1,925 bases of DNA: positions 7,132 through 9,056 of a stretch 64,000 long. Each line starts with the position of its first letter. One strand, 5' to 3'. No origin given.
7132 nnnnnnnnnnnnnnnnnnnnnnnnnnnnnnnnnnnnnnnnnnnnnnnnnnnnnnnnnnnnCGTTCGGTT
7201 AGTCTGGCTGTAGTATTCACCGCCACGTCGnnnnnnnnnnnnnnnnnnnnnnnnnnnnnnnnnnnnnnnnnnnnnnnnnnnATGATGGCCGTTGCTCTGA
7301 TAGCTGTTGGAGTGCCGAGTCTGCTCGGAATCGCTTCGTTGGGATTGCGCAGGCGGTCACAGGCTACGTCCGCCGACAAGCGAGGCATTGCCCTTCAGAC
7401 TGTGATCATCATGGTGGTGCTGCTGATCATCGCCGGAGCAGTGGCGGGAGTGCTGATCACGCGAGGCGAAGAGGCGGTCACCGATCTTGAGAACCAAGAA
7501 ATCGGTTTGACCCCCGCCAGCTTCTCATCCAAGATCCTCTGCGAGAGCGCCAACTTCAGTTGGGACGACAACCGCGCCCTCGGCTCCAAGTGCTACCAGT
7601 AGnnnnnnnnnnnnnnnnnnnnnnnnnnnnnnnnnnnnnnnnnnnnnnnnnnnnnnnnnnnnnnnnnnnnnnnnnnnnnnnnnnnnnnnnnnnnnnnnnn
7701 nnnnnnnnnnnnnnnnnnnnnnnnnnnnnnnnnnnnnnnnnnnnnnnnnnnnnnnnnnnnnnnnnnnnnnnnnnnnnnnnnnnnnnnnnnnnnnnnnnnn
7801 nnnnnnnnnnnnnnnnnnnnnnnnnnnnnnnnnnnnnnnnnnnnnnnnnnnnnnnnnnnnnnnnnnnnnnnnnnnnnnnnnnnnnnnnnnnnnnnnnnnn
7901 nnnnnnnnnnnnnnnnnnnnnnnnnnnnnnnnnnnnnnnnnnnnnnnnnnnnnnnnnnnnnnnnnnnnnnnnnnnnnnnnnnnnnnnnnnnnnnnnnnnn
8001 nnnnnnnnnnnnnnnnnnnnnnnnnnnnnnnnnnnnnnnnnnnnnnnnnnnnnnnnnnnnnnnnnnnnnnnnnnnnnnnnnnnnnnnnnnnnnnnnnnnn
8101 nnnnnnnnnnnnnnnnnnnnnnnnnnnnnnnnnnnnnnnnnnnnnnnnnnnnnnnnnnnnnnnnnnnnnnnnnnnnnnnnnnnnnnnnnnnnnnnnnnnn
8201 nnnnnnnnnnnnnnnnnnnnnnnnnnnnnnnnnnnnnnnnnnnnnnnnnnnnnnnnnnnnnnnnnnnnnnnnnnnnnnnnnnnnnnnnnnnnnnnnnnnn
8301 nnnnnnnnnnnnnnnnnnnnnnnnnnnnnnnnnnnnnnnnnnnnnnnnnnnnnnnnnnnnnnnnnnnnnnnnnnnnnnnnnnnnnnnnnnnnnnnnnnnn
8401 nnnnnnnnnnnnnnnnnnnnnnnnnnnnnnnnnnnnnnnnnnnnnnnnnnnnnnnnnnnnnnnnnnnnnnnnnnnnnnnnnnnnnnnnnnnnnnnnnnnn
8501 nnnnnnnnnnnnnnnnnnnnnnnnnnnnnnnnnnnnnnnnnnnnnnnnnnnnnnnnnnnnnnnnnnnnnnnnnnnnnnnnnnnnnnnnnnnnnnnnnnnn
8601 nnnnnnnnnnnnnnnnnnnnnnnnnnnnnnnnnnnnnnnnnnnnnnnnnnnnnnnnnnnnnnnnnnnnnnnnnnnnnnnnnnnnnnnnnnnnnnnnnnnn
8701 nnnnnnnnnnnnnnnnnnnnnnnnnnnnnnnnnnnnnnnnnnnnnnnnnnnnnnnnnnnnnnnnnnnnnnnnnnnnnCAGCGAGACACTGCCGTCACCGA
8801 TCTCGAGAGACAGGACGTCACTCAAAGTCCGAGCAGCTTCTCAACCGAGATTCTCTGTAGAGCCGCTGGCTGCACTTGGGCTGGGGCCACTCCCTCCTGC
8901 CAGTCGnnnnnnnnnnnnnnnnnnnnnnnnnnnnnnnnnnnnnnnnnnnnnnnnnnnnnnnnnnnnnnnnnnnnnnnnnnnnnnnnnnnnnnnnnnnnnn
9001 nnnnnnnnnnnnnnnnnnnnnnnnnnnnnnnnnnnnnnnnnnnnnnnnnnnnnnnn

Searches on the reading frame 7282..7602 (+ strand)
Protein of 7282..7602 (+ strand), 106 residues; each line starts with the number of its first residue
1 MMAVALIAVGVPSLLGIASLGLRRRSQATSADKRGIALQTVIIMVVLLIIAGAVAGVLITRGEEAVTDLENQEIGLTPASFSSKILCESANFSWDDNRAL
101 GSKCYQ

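Call 5: search_protein_families(library=pfam, proteins=[window:7282-7602:+], max_evalue=0.1)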
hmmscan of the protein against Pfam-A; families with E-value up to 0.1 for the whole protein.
window:7282-7602:+ (106 aa): 4 families
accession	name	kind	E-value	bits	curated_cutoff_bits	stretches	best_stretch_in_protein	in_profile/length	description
PF18920.5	DUF5671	-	0.01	16.1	28.4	1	3-61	48-101/132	Domain of unknown function (DUF5671)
PF10812.13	DUF2561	-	0.03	14.8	27.8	1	4-62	33-89/202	Protein of unknown function (DUF2561)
PF04418.17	DUF543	-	0.048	14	24.1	1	26-63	14-51/75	Domain of unknown function (DUF543)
PF20176.3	DUF6541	-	0.071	11.8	29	1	2-59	440-494/646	Family of unknown function (DUF6541)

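Call 6: search_protein_families(library=ncbifam, proteins=[window:7282-7602:+], max_evalue=0.1)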
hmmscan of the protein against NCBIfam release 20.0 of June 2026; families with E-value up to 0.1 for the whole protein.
window:7282-7602:+ (106 aa): 2 families
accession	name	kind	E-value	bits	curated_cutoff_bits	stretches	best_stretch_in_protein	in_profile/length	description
NF006283.1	PRK08455.1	equivalog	0.069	12.8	187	1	29-65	10-48/182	flagellar basal body-associated protein FliL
NF052591.1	ArlG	equivalog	0.075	13.1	110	0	37-65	5-33/148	archaellum stator protein ArlG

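Call 11: find_encoding_contigs(protein=window:7282-7602:+, flank=10000, max_places=10)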
Protein window:7282-7602:+ (106 aa): 2 contigs read that carry it; 2 places shown.
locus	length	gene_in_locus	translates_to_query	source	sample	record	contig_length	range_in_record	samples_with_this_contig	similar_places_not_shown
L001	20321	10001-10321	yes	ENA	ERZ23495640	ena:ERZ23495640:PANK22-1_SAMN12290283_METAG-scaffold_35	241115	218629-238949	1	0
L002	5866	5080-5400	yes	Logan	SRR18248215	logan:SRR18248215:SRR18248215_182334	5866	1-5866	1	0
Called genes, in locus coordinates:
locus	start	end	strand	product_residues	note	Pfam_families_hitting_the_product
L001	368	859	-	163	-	PF21748:UPF0150 (weak)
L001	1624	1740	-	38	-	PF01527:HTH_Tnp_1 (weak)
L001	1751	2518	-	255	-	-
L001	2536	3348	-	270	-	-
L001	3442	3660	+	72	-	-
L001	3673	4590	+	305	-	PF01972:SDH_protease, PF25145:NfeD1b_N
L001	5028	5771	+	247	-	-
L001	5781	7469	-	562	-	-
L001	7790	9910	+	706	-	-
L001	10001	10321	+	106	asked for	-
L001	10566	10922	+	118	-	-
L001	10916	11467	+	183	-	-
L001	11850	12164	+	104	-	-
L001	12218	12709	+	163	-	-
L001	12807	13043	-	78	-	-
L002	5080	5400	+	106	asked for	-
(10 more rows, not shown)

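Call 17: find_homologous_proteins(query=window:7282-7602:+, max_evalue=0.01)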
Query window:7282-7602:+ (106 aa): 153 proteins with E <= 0.01 among 214 candidates; the best 120 are listed.
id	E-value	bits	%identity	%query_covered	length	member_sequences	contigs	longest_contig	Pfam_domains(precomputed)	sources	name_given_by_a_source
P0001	5.2e-57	208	97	100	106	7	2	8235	-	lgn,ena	-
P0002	3.3e-43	163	73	100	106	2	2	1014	-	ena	-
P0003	9.9e-43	162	84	90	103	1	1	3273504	-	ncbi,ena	-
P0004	1.1e-41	159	84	87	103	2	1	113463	-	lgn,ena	-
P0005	1.2e-39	152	69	98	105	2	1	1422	-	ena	-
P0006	3.1e-39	151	82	79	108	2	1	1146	-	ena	-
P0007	3.2e-37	144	80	90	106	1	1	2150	-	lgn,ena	-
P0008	1.0e-36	143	73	90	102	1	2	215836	-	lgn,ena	-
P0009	4.2e-36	141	72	89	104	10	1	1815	-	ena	-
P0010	4.9e-35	137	73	89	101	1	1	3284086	-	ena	-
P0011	2.4e-34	135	74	90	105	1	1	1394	-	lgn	-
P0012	3.6e-34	134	73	89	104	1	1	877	-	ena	-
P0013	5.0e-34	134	73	90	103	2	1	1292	-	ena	-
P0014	1.6e-33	132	63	98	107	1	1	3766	-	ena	-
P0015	3.6e-33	131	66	98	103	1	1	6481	-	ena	-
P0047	2.3e-23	100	56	88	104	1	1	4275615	-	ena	-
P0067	2.9e-20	90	49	100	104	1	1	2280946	-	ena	-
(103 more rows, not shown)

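Call 19: find_encoding_contigs(protein=P0010, flank=10000, max_places=3)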
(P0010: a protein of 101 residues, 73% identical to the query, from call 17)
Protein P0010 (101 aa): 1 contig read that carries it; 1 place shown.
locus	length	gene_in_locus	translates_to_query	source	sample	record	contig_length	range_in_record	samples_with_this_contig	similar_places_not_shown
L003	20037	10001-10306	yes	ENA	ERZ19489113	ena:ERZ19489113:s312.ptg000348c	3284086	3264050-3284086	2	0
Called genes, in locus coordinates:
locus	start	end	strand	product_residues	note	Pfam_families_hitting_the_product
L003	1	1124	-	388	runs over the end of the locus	-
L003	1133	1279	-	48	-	-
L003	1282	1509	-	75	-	-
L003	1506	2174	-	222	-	PF02771:Acyl-CoA_dh_N, PF02770:Acyl-CoA_dh_M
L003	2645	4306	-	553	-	-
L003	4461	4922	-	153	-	PF00872:Transposase_mut (weak)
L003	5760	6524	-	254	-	-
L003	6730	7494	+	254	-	-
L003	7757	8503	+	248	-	-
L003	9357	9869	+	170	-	-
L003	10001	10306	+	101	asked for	-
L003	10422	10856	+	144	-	-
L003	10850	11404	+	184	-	-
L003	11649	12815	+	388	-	PF02720:DUF222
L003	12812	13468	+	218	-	PF02720:DUF222 (weak)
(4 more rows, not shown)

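Call 20: find_encoding_contigs(protein=P0003, flank=10000, max_places=3)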
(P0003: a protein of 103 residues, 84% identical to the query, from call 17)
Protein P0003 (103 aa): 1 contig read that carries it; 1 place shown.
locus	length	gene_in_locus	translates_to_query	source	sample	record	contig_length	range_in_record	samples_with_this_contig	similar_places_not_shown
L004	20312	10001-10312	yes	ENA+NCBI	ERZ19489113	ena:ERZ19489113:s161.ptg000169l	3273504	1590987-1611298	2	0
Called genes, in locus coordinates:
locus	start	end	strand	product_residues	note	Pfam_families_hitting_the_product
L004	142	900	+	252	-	-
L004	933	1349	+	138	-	-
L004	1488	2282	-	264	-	PF08986:DUF1889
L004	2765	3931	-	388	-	-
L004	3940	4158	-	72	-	-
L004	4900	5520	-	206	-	PF13011:LZ_Tnp_IS481, PF13384:HTH_23, PF13518:HTH_28, PF13551:HTH_29, PF13542:HTH_Tnp_ISL3 (faint), PF13565:HTH_32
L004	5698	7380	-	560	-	-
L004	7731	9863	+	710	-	-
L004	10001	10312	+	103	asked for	-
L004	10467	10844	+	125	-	-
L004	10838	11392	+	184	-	-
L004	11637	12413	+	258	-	-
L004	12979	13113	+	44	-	-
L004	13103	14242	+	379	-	-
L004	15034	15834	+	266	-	PF19865:DUF6338 (weak)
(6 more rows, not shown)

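Call 21: find_encoding_contigs(protein=P0008, flank=10000, max_places=3)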
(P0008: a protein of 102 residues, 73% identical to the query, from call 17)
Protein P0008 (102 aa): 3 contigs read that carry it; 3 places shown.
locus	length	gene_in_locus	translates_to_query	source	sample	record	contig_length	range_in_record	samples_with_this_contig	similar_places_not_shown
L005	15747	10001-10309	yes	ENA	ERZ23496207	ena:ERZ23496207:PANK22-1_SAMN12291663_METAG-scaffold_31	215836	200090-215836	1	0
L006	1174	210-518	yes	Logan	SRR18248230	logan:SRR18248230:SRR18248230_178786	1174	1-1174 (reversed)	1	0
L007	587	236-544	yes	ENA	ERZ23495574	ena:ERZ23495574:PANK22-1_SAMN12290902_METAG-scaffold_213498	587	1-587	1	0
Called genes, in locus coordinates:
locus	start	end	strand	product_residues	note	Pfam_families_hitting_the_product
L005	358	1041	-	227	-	PF21321:HTH_66 (weak), PF04255:DUF433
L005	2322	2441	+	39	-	-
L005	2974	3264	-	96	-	-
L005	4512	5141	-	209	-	-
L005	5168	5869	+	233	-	-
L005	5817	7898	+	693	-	-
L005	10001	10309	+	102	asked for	-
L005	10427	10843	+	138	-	-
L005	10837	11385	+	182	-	-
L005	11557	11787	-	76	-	-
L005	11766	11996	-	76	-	-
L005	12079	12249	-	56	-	-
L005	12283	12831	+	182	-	-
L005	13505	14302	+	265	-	-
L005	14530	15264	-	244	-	-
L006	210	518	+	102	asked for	-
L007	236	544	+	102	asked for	-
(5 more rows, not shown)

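Call 23: find_related_loci(query=A1, collection=genome_contigs, flank=10000)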
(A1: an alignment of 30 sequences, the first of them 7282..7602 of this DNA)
Query A1 (106 aa) in genome_contigs; peptide patterns used: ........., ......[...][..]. (x = any residue, [..] = any of these).
590 stretches matched a pattern; 44 encode a relative of the query (tblastn E <= 1e-3); 43 distinct loci.
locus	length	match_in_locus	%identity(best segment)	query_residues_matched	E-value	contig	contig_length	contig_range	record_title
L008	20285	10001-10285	84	1-95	1e-49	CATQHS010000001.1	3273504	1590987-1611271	MAG: uncultured Acidimicrobiales bacterium isolate 560520c5-c18b-440b-b2bf-76b0f8004c07 genome assembly, contig: contig_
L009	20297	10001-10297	54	1-99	1e-29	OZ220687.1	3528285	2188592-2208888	MAG: Acidimicrobiales bacterium isolate 3e3f92a6-18ad-429f-812c-c77ddcffca8d genome assembly, chromosome: 1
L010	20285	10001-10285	57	1-95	1e-28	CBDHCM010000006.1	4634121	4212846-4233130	MAG: Candidatus Aldehydirespirator sp. isolate 36171f10-6b1c-407a-8267-17b84cd7c53a genome assembly, contig: chromosome_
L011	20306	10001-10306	49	1-104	3e-28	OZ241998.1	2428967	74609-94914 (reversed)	MAG: Acidimicrobiales bacterium isolate f499b38c-cb17-4ae0-a6d7-6740c63e47b8 genome assembly, chromosome: 1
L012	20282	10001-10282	55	1-94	3e-27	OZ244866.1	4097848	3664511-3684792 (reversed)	MAG: Candidatus Aldehydirespirator sp. isolate 5d9a7b39-b96f-476b-9b06-807c01473320 genome assembly, chromosome: 1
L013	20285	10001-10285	52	4-104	2e-25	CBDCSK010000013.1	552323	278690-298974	MAG: Candidatus Aldehydirespirator sp. isolate 158ad01d-a0e1-4362-9a4e-647a92b6262f genome assembly, contig: contig_13,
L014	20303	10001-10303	52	1-96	2e-25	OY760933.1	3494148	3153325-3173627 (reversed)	MAG: Acidimicrobiales bacterium isolate b23e3463-bb66-4d81-aeee-4505f53c6dd8 genome assembly, chromosome: 1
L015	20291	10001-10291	51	1-96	3e-25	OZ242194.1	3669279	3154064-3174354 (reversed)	MAG: Acidimicrobiales bacterium isolate b96ec2c2-7b30-4efb-902b-edc41798273b genome assembly, chromosome: 1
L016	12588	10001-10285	52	10-104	4e-25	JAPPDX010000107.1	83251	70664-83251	MAG: bacterium isolate IRC4_bin_37 NODE_324_length_83251_cov_13.9858, whole genome shotgun sequence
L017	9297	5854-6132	53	3-95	9e-25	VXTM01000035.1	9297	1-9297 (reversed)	MAG: Acidimicrobiaceae bacterium isolate SB0665_bin_5 NODE_2922_length_9297_cov_44.612097, whole genome shotgun sequence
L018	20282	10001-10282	50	1-94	2e-23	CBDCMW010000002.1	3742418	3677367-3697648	MAG: Candidatus Aldehydirespirator sp. isolate e2a2a1f8-459e-4046-a8a7-43a5ecbda485 genome assembly, contig: contig_2, w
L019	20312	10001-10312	46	1-104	2e-23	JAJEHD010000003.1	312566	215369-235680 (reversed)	MAG: Acidimicrobiia bacterium isolate p16x60bins.22 k141_602128, whole genome shotgun sequence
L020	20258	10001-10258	56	12-97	2e-23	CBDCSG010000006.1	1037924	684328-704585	MAG: Acidimicrobiales bacterium isolate 4bfa7ccb-6d32-468a-bdc8-90cf7c7e981b genome assembly, contig: contig_6, whole ge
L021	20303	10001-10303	55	2-94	2e-23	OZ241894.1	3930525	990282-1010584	MAG: Candidatus Aldehydirespirator sp. isolate 59d5e5b9-c534-4d11-b37b-78d6acc4b690 genome assembly, chromosome: 1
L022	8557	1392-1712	50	1-98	3e-23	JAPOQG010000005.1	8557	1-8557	MAG: Acidimicrobiaceae bacterium isolate APA_bin_7 c_000000570177, whole genome shotgun sequence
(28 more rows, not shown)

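Call 29: find_encoding_contigs(protein=P0047, flank=10000, max_places=1)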
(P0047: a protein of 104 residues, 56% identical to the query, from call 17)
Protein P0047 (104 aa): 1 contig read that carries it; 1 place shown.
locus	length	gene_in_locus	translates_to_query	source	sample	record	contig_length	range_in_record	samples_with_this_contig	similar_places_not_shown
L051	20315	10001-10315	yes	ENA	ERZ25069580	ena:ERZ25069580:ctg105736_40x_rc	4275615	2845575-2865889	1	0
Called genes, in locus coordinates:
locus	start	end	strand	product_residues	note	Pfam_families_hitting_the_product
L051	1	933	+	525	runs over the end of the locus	-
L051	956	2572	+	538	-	PF00437:T2SSE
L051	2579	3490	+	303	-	PF00482:T2SSF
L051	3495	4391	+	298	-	PF00482:T2SSF (weak)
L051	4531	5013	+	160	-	-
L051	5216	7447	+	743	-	-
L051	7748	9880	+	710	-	-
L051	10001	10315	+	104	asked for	-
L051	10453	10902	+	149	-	-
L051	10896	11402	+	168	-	-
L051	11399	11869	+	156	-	-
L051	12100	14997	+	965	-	-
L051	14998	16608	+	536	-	-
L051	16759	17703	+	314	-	PF12974:Phosphonate-bd (weak)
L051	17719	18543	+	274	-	PF00528:BPD_transp_1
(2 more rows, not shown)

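Call 30: find_encoding_contigs(protein=P0067, flank=10000, max_places=1)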
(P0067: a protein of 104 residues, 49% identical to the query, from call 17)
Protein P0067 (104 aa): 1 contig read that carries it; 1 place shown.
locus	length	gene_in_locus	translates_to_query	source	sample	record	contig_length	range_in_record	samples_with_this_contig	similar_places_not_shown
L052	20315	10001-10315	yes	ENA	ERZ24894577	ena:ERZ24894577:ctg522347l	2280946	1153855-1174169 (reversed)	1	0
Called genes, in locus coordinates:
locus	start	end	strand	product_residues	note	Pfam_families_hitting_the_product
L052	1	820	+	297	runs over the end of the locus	PF00482:T2SSF (weak)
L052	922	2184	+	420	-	PF13173:AAA_14, PF13635:DUF4143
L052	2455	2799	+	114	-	-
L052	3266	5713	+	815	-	PF13753:SWM_repeat, PF05935:Arylsulfotrans, PF14269:Arylsulfotran_2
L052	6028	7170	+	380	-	PF14378:PAP2_3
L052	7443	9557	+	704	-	-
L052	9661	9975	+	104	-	-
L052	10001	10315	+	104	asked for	-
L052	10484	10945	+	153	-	-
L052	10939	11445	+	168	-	-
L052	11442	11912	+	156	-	-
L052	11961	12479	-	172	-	-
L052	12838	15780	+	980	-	-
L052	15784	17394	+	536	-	-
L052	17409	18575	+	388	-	PF12974:Phosphonate-bd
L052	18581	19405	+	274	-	PF00528:BPD_transp_1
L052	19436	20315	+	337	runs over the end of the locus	PF00528:BPD_transp_1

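Call 47: list_cluster_members(proteins=[window:7282-7599:+])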
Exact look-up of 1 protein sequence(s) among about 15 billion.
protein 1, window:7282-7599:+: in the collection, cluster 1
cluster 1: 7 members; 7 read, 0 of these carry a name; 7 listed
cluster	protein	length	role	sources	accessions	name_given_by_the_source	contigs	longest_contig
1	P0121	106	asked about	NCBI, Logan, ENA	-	-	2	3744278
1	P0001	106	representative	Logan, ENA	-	-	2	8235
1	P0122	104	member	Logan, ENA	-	-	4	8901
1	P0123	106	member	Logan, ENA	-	-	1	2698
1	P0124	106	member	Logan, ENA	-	-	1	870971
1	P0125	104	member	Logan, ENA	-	-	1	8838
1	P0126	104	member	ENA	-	-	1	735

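Call 49: find_encoding_contigs(protein=P0122, flank=10000, max_places=4)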
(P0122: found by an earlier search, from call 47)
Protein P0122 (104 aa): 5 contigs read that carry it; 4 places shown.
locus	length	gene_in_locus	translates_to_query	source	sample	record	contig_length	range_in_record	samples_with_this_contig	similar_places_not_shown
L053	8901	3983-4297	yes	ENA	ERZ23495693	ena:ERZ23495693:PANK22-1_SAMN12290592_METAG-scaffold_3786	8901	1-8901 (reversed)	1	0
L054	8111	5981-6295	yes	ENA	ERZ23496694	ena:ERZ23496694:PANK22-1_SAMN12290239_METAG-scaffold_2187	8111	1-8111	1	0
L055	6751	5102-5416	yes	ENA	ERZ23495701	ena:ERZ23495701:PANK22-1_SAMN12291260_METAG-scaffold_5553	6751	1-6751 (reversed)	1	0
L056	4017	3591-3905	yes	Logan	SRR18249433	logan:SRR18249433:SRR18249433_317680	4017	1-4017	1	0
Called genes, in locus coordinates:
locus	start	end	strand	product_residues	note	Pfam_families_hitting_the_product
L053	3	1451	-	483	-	?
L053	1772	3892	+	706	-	-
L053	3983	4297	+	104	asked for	-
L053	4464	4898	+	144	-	-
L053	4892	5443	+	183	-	-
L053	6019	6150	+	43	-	-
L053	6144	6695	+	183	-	-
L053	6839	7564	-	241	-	-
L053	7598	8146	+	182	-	-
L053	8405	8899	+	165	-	?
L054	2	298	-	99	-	?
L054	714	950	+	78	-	-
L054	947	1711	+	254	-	-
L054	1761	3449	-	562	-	-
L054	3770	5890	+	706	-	-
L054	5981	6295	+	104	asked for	-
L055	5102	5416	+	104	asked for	-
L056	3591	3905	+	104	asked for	-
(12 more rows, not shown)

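Call 50: find_encoding_contigs(protein=P0124, flank=10000, max_places=2)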
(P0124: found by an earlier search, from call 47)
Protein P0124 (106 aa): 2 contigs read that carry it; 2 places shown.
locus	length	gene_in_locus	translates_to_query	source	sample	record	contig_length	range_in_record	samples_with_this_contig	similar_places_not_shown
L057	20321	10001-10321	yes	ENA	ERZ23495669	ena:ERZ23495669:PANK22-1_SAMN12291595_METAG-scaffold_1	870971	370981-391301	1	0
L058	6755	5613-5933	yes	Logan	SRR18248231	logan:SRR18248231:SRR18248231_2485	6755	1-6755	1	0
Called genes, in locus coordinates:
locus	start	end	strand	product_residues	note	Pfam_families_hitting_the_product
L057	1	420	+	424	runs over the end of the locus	-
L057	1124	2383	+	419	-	-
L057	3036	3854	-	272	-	-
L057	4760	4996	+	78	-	-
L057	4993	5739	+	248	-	-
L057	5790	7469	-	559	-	-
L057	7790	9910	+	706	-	-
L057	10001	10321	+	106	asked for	-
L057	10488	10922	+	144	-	-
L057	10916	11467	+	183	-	-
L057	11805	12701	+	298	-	-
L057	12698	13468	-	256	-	-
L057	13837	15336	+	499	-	-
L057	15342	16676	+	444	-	-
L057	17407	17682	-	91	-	PF18755:RAMA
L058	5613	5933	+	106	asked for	-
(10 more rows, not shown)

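Call 54: predict_structure(alignment_id=A1)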
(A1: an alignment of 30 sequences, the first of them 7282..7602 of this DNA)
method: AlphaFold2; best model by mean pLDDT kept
length: 106 residues; sequences in the alignment: 30
mean_pLDDT: 71.6   pTM: 0.33
mean pLDDT of the five models: 71.6, 70.6, 69.6, 67.3, 66.1
residues with pLDDT >= 90: 11; 70-90: 50; 50-70: 45; < 50: 0
segments of 3 or more residues with pLDDT < 50: none
pLDDT, mean of each block of 10 residues (from residue 1): 72 76 60 70 92 86 58 56 72 76 69
secondary structure, 60 per line:
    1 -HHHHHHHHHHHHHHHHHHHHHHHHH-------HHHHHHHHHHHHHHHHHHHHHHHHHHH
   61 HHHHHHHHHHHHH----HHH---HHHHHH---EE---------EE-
elements in order: H2-26 H34-73 H84-89

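Call 58: fold_search(model_id=the predicted structure, library=pdb)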
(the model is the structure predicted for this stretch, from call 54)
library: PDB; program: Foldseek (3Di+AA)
matches with E <= 10: 15; with E <= 0.001: 0
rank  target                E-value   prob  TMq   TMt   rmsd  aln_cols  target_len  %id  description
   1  3l4t                  1.2e+00  0.30  0.22  0.03   4.1        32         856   22  Crystal complex of N-terminal Human Maltase-Glucoamylase with BJ2661 (released 2010-02-09)
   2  3ctt                  2.2e+00  0.21  0.23  0.03   3.9        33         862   24  Crystal complex of N-terminal Human Maltase-Glucoamylase with Casuarine (released 2009-02-24)
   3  2qly_A                2.2e+00  0.21  0.23  0.03   4.0        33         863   24  Crystral Structure of the N-terminal Subunit of Human Maltase-Glucoamylase (released 2008-01-08)
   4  9kz6_A                2.4e+00  0.20  0.23  0.02   3.9        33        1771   24  The cryo-EM structure of porcine serum MGAM (released 2025-12-10)
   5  3lpp_B                3.9e+00  0.13  0.21  0.03   3.0        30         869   23  Crystal complex of N-terminal sucrase-isomaltase with kotalanol (released 2010-03-31)
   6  3lpo_A                3.9e+00  0.13  0.22  0.03   4.1        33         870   24  Crystal structure of the N-terminal domain of sucrase-isomaltase (released 2010-03-31)
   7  6v1c_A                4.9e+00  0.14  0.20  0.39   5.4        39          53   13  Crystal structure of human trefoil factor 3 in complex with its cognate ligand (released 2019-12-11)
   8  6v1d_A                5.3e+00  0.12  0.19  0.38   2.2        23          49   17  Crystal structure of human trefoil factor 1 (released 2019-12-11)
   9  5nn8_A                6.6e+00  0.11  0.22  0.03   3.1        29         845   14  Crystal structure of human lysosomal acid-alpha-glucosidase, GAA, in complex with acarbose (released 2017-10-25)
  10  5nn3_A                7.1e+00  0.10  0.22  0.03   3.1        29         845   14  Crystal structure of human lysosomal acid-alpha-glucosidase, GAA (released 2017-10-25)
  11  5kzw_A                7.6e+00  0.09  0.22  0.03   3.2        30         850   13  Crystal structure of human GAA (released 2017-07-26)
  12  5nn5_A                8.2e+00  0.09  0.22  0.03   3.1        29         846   14  Crystal structure of human lysosomal acid-alpha-glucosidase, GAA, in complex with 1-deoxynojirimycin (released 2017-10-25)
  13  5nn4_A                8.2e+00  0.09  0.22  0.03   3.1        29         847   14  Crystal structure of human lysosomal acid-alpha-glucosidase, GAA, in complex with N-acetyl-cysteine (released 2017-10-25)
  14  3l4u_A                8.2e+00  0.08  0.23  0.03   3.9        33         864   24  Crystal complex of N-terminal Human Maltase-Glucoamylase with de-O-sulfonated kotalanol (released 2010-02-09)
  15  8cb6_F                9.5e+00  0.08  0.22  0.21   3.1        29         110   14  Crystal structure of human lysosomal acid-alpha-glucosidase, GAA, in covalent complex with TAMRA tagged 1,6-Epi-cylcop (released 2023-09-13)

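Call 64: find_encoding_contigs(protein=P0002, flank=3000, max_places=3)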
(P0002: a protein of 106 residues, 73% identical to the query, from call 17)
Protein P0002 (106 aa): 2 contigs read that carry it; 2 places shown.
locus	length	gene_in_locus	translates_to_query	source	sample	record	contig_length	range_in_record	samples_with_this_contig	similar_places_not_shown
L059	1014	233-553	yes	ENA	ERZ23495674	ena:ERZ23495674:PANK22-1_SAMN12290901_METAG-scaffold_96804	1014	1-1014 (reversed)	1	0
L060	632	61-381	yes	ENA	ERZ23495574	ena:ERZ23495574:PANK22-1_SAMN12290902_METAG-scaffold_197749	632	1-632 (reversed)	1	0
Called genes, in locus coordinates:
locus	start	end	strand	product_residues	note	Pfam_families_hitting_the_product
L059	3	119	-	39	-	?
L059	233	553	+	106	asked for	-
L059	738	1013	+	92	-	?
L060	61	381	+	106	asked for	-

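Call 65: find_encoding_contigs(protein=P0005, flank=3000, max_places=3)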
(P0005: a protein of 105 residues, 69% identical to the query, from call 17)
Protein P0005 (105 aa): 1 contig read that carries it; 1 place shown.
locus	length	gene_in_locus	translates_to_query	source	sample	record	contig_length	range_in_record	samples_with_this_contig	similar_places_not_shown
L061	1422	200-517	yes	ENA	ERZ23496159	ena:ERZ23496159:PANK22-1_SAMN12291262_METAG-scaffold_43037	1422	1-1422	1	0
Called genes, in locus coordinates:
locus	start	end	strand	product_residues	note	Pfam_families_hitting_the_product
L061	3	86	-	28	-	?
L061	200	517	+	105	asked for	-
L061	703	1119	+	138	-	-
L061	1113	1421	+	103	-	?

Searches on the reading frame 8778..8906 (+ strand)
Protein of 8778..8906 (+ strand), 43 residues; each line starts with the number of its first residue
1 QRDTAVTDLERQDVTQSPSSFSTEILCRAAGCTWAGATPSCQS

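Call 61: find_homologous_proteins(query=window:8778-8906:+, max_evalue=0.01)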
Query seq(43 aa): no candidate shares three 5-residue words with the query. No homologue found.
